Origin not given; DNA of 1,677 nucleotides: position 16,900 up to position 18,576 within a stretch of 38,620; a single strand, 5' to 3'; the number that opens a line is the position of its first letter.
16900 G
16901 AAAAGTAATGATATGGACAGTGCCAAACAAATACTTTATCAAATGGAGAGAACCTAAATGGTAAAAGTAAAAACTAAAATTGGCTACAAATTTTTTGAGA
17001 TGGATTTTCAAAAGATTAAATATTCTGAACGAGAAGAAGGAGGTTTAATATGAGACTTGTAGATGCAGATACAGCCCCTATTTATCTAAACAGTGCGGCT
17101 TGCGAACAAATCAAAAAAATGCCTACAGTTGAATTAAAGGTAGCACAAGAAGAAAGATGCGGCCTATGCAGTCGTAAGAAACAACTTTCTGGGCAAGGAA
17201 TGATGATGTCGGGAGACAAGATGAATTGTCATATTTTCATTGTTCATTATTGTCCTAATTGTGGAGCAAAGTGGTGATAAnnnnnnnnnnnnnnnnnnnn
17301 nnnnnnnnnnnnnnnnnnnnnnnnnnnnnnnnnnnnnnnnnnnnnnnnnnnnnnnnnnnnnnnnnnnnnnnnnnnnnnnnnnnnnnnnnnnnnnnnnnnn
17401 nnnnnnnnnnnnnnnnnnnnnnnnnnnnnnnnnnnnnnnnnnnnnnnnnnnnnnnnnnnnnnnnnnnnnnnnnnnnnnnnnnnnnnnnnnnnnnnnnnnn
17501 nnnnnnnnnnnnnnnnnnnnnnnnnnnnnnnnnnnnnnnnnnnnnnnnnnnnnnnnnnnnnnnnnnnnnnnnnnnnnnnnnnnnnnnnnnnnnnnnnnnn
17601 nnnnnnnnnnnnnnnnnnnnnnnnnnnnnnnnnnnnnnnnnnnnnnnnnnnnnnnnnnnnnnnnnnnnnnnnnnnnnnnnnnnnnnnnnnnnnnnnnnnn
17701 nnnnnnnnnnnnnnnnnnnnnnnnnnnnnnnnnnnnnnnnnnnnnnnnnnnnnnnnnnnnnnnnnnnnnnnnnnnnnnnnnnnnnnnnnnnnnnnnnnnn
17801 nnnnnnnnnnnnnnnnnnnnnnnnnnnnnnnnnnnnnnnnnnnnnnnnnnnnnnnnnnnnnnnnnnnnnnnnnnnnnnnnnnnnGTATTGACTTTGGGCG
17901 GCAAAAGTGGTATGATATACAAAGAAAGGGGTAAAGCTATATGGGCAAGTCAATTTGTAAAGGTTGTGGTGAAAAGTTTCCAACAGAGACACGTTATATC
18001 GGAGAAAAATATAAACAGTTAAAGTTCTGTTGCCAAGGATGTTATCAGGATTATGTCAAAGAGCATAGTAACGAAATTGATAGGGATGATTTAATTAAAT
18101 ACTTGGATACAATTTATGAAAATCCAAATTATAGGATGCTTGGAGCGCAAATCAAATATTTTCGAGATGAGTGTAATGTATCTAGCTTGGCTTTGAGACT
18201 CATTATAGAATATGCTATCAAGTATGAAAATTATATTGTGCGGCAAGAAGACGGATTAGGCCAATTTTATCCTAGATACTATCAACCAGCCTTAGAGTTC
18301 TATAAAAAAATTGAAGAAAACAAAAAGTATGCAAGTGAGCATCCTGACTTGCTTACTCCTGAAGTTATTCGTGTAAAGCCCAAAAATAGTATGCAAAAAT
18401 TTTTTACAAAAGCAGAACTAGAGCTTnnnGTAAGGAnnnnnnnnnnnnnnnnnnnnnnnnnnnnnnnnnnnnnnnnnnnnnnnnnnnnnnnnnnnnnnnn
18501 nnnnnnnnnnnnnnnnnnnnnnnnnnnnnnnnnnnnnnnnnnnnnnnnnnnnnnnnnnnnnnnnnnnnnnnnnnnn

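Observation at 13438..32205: Expanded family of at least eight small CxxC-Xn-CxxC zinc-ribbon proteins scattered through the replication region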

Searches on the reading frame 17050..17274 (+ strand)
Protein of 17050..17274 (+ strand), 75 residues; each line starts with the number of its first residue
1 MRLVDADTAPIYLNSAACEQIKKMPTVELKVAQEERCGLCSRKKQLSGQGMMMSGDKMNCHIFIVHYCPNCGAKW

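Call 5: search_protein_families(library=pfam, proteins=[window:17050-17274:+], max_evalue=1)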
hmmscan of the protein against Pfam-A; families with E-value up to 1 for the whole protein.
window:17050-17274:+ (75 aa): 3 families
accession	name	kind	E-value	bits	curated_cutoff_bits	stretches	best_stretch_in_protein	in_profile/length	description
PF13240.11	Zn_Ribbon_1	-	0.1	12.8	25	1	67-74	15-22/23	zinc-ribbon domain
PF23137.1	HVO_0758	-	0.11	12.8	27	1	61-75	38-52/55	HVO_0758 mu-protein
PF17435.7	CT_584-like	-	0.15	12.1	25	1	31-66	109-144/183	CT_584-like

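Call 6: search_protein_families(library=phrogs, proteins=[window:17050-17274:+], max_evalue=0.1)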
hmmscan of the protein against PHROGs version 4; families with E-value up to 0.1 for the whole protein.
window:17050-17274:+ (75 aa): 0 families

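Call 51: search_protein_families(library=padloc, proteins=[window:17050-17274:+], max_evalue=0.1)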
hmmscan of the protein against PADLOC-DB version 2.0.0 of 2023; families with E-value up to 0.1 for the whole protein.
window:17050-17274:+ (75 aa): 0 families

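Call 52: search_protein_families(library=ncbifam, proteins=[window:17050-17274:+], max_evalue=0.1)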
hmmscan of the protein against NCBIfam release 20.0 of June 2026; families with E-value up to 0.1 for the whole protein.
window:17050-17274:+ (75 aa): 1 family
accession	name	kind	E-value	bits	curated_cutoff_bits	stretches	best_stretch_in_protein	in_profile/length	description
NF041912.1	HVO_0758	equivalog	0.058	13.3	70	1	61-75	38-52/55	HVO_0758 family zinc finger protein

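Call 78: search_dna_similar(query=window:17050-17274:+, collection=phages, mode=protein, max_evalue=1, max_rows=12)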
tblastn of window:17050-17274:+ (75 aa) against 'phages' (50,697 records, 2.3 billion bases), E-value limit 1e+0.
No match.

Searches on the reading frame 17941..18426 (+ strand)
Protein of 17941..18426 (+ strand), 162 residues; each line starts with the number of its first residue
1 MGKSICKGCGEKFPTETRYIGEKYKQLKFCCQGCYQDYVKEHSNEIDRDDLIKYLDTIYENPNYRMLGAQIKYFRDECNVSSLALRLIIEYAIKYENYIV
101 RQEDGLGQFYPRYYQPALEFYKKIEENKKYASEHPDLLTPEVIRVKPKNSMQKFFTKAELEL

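Call 5: search_protein_families(library=pfam, proteins=[window:17941-18426:+], max_evalue=1)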
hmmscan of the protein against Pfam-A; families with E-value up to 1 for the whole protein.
window:17941-18426:+ (162 aa): 2 families
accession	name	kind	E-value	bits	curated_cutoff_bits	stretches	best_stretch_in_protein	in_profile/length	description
PF12156.14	ATPase-cat_bd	-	0.042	15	27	1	6-35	2-32/86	Putative metal-binding domain of cation transport ATPase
PF24292.1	DUF7479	-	0.26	11.8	27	1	4-42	3-44/60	Domain of unknown function (DUF7479)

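Call 6: search_protein_families(library=phrogs, proteins=[window:17941-18426:+], max_evalue=0.1)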
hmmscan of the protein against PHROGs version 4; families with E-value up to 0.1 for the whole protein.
window:17941-18426:+ (162 aa): 8 families
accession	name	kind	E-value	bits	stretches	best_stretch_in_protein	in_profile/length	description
phrog_4680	-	unknown function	3.6e-12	47.6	1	23-148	25-146/164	-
phrog_2308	-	unknown function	0.0027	18.8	1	3-54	55-101/138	-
phrog_18487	-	unknown function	0.012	16.6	1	43-143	4-102/133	-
phrog_2255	-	DNA, RNA and nucleotide metabolism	0.013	16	1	5-48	55-98/211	HNH endonuclease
phrog_1271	-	DNA, RNA and nucleotide metabolism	0.031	14.6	1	4-41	178-245/361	HNH endonuclease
phrog_3273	-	unknown function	0.032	15.4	1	5-42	24-64/75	-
phrog_14913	-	DNA, RNA and nucleotide metabolism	0.035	15.1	1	5-54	101-147/149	HNH endonuclease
phrog_12649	-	unknown function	0.059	14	1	21-58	33-70/162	-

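Call 27: search_dna_similar(query=window:17941-18426:+, collection=phages, mode=protein, max_evalue=0.01, max_rows=15)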
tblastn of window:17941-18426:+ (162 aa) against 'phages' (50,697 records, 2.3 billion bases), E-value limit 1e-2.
No match.

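Call 51: search_protein_families(library=padloc, proteins=[window:17941-18426:+], max_evalue=0.1)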
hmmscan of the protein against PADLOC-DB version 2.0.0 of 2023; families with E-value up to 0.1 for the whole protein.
window:17941-18426:+ (162 aa): 0 families

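Call 52: search_protein_families(library=ncbifam, proteins=[window:17941-18426:+], max_evalue=0.1)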
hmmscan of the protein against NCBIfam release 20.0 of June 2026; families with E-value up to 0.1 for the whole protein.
window:17941-18426:+ (162 aa): 1 family
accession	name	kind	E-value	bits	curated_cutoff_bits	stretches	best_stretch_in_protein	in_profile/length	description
TIGR03597.1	GTPase_YqeH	equivalog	0.064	12.4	297.4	1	6-61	2-64/361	ribosome biogenesis GTPase YqeH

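Call 84: search_solved_structures(query=A11, max_evalue=1)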
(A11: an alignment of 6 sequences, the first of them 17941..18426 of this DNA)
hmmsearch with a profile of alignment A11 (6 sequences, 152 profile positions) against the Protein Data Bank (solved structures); distinct sequences matched with E-value up to 1: 3.
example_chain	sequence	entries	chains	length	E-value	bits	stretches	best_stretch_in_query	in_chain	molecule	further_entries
9fqr_Xw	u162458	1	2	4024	0.6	13.5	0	37-91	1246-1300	Dynein axonemal heavy chain 7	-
3mqk_B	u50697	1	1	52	0.92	12.9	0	3-34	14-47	Ribosome biogenesis protein Nop10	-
2rfk_B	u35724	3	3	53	0.96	12.9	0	3-34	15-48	Ribosome biogenesis protein Nop10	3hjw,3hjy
